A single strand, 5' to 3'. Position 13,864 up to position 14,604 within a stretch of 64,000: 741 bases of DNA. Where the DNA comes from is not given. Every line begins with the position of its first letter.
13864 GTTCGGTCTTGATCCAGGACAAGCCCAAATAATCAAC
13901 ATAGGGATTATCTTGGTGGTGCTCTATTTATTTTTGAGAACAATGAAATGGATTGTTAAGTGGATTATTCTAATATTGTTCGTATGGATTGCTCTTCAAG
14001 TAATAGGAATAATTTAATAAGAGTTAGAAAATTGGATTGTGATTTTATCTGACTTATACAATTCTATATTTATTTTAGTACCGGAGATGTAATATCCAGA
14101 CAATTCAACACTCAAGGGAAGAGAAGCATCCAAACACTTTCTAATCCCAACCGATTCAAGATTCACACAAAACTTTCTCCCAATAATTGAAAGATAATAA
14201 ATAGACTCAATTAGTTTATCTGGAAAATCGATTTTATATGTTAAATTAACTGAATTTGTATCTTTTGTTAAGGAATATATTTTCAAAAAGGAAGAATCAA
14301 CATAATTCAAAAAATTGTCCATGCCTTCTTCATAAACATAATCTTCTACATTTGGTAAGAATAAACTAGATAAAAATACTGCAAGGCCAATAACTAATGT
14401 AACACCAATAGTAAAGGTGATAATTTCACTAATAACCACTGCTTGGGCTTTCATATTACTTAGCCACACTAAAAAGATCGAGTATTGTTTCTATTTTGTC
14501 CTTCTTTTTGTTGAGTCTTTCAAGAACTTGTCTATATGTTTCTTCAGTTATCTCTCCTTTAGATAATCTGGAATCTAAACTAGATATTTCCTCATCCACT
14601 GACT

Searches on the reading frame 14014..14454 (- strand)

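Call 18: search_protein_families(library=pfam, proteins=[window:14014-14454:-], max_evalue=0.1)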
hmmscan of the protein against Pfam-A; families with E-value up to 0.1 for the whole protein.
window:14014-14454:- (146 aa): 1 family
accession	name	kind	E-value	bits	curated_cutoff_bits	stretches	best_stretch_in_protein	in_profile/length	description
PF23928.1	DUF7266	-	0.0017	18.5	27.6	1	3-140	5-142/145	Family of unknown function (DUF7266)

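Call 74: search_protein_families(library=ncbifam, proteins=[window:14014-14454:-], max_evalue=0.1)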
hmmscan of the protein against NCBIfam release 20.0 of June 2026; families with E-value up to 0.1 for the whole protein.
window:14014-14454:- (146 aa): 0 families
